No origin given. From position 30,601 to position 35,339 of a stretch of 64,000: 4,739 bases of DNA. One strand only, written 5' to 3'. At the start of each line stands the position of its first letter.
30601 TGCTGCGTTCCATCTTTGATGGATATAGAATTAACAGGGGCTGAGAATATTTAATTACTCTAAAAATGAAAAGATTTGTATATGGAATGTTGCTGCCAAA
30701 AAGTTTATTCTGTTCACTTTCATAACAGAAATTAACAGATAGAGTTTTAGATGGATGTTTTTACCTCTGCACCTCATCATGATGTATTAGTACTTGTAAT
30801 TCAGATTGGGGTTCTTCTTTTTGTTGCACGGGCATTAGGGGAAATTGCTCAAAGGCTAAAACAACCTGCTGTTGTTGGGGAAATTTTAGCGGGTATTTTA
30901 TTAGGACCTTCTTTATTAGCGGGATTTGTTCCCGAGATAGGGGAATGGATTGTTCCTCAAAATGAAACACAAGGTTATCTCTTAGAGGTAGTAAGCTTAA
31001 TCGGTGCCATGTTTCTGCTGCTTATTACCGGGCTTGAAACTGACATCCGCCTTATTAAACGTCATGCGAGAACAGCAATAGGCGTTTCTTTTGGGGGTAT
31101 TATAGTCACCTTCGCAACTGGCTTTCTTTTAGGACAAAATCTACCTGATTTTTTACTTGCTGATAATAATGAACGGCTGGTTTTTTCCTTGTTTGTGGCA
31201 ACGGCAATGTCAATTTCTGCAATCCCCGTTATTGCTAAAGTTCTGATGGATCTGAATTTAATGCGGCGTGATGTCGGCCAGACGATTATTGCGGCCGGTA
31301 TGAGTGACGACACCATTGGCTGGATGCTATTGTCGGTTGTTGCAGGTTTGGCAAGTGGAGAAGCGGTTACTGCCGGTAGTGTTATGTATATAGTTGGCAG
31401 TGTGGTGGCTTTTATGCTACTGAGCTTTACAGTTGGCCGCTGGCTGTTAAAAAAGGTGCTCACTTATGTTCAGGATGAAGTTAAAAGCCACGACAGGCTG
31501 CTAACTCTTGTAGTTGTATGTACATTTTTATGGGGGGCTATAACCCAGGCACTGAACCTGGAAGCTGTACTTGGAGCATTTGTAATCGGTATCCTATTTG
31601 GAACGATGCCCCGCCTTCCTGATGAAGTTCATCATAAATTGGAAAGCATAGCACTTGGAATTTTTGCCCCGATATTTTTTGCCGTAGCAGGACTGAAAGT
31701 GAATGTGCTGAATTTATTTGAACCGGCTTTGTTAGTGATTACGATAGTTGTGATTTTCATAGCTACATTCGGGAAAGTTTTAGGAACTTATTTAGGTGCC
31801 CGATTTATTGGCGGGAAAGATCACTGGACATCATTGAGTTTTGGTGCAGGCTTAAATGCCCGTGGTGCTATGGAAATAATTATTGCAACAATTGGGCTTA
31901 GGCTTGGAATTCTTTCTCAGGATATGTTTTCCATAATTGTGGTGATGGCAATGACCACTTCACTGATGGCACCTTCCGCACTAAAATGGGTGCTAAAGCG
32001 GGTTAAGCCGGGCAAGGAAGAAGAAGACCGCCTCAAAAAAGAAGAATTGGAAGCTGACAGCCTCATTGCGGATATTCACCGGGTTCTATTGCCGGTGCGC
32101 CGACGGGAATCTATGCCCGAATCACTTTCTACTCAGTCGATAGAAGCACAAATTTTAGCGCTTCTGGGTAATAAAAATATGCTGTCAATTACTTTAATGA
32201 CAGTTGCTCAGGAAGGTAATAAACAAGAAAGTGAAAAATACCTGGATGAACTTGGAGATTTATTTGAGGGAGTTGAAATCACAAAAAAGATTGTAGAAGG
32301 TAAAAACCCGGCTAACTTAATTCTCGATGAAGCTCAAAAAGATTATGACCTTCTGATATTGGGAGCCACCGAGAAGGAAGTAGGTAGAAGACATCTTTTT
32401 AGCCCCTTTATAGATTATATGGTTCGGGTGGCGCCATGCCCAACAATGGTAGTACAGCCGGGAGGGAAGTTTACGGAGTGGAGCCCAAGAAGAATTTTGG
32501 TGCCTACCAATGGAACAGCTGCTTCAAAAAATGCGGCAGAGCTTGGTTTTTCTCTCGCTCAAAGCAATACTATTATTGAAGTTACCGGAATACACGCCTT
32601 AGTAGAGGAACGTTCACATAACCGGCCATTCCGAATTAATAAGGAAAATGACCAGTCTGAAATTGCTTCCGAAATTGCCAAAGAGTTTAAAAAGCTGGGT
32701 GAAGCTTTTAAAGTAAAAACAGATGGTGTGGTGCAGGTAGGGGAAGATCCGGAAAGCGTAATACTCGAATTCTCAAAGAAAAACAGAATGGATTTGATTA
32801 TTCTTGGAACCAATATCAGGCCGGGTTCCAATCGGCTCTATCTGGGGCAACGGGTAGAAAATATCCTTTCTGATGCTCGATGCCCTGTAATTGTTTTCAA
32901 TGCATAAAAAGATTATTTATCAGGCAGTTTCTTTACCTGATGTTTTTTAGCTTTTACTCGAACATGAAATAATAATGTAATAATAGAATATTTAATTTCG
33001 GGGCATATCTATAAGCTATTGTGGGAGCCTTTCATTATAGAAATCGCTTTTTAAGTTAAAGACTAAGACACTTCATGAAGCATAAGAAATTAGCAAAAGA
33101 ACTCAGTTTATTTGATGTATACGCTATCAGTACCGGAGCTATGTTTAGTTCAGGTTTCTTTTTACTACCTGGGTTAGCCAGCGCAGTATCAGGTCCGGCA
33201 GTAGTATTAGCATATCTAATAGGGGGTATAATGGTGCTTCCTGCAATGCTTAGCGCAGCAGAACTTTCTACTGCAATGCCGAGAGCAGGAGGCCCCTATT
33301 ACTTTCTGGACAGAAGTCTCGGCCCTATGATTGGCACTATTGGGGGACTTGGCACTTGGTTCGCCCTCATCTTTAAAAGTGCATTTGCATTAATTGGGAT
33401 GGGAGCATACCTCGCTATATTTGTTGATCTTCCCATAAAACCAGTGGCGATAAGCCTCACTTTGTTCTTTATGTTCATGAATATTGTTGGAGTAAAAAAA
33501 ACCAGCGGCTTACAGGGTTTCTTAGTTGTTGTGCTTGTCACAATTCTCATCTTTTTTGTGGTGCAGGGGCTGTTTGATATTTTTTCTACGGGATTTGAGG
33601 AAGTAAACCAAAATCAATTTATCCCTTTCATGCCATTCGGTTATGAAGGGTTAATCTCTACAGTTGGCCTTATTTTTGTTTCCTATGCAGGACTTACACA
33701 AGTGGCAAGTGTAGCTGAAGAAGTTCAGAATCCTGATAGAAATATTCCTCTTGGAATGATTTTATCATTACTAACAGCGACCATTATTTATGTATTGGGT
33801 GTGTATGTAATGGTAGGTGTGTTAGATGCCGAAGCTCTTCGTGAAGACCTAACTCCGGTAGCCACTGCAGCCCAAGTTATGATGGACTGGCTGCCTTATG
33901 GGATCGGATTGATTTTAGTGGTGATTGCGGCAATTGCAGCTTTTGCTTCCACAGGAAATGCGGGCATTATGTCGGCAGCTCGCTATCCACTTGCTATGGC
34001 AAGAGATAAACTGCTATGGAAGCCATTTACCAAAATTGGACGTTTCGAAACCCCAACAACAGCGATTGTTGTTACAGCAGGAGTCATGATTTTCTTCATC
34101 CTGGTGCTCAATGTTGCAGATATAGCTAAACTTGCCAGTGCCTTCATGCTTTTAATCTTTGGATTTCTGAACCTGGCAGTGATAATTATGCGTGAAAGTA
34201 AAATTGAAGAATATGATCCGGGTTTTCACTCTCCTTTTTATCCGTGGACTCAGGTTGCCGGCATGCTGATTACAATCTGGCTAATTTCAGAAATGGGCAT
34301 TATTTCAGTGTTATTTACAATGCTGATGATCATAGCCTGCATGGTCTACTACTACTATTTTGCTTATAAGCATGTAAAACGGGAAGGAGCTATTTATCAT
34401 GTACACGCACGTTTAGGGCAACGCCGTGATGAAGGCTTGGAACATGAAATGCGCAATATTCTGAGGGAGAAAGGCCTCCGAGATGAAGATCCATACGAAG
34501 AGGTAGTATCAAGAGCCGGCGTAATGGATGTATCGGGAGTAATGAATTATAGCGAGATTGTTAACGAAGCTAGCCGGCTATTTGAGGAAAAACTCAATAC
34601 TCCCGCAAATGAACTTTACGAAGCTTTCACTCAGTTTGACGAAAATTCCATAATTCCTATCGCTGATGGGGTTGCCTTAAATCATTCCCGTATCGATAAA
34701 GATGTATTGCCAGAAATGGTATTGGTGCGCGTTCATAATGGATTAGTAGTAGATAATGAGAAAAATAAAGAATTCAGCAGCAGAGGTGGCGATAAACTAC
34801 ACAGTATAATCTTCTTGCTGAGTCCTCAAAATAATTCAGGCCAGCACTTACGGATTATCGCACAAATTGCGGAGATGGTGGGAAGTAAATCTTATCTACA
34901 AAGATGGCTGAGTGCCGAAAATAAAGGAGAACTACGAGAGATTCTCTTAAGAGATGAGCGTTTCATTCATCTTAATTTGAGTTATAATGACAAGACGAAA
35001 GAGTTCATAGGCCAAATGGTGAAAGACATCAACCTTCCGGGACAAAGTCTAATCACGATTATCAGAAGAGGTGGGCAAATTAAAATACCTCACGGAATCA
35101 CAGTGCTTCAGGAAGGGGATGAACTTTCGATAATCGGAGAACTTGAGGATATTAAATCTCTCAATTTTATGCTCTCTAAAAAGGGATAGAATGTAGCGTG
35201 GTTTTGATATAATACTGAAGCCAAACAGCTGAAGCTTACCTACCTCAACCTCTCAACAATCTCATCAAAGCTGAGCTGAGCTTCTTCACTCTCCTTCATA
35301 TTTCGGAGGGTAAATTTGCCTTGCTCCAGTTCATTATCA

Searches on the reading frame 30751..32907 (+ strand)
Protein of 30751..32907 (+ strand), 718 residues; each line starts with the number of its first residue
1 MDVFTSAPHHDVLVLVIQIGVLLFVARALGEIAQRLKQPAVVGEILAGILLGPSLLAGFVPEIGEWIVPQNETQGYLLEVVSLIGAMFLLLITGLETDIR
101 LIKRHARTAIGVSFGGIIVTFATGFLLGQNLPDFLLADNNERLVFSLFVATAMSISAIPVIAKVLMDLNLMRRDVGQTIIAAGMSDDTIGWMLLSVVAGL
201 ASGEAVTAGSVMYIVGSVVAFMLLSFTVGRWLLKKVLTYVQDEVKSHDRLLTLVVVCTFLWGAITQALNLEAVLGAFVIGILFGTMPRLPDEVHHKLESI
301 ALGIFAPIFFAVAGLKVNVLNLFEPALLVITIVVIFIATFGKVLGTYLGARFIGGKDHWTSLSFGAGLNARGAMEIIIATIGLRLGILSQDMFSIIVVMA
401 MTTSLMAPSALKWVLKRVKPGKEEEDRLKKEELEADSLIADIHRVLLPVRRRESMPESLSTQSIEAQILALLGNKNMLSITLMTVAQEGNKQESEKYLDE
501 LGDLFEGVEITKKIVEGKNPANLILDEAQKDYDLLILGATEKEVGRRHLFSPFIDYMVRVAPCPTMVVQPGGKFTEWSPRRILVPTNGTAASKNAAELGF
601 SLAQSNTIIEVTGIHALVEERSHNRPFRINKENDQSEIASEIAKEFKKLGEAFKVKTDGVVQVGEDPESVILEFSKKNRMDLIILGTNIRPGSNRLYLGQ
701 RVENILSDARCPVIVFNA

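Call 47: search_protein_families(library=pfam, proteins=[window:30751-32907:+], max_evalue=0.001)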
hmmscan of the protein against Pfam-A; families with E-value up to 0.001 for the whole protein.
window:30751-32907:+ (718 aa): 2 families
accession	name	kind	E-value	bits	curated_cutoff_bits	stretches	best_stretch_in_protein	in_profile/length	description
PF00999.27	Na_H_Exchanger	-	1.8e-59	201.9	26.2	1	23-416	4-374/375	Sodium/hydrogen exchanger, transmembrane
PF00582.32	Usp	-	6.1e-27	95.3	24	2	580-716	3-140/141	Universal stress protein family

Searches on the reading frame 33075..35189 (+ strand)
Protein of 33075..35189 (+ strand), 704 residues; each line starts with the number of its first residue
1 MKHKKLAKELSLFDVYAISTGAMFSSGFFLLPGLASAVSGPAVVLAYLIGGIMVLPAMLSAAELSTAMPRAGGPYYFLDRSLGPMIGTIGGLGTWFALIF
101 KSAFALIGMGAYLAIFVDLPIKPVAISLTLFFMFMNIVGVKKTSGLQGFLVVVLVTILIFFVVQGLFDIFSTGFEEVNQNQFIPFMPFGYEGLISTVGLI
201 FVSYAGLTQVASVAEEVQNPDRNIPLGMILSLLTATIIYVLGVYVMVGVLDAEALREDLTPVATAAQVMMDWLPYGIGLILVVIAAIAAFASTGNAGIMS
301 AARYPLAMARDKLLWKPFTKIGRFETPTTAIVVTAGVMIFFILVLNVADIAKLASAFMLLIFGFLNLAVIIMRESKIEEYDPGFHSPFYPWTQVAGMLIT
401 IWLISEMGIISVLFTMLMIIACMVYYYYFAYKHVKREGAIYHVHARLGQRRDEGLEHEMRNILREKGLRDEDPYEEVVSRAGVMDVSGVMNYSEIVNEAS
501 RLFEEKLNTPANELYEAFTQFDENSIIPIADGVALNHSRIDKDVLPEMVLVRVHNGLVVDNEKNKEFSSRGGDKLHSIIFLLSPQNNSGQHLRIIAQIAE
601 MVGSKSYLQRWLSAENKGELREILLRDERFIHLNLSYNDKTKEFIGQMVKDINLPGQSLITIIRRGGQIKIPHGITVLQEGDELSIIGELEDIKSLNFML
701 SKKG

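Call 8: search_protein_families(library=pfam, proteins=[window:33075-35189:+], max_evalue=0.01)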
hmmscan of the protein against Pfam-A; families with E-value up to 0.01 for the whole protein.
window:33075-35189:+ (704 aa): 4 families
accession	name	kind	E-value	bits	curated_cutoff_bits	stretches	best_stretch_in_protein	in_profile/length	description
PF13520.12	AA_permease_2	-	1.6e-46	159.6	27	1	10-424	1-406/427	Amino acid permease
PF00324.27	AA_permease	-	1e-38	133.7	24.6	1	15-432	2-458/470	Amino acid permease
PF00359.27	PTS_EIIA_2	-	3e-13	50.4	27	1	498-625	23-142/144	Phosphoenolpyruvate-dependent sugar phosphotransferase system, EIIA 2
PF02080.26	TrkA_C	-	7.3e-10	39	27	1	642-696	10-66/71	TrkA-C domain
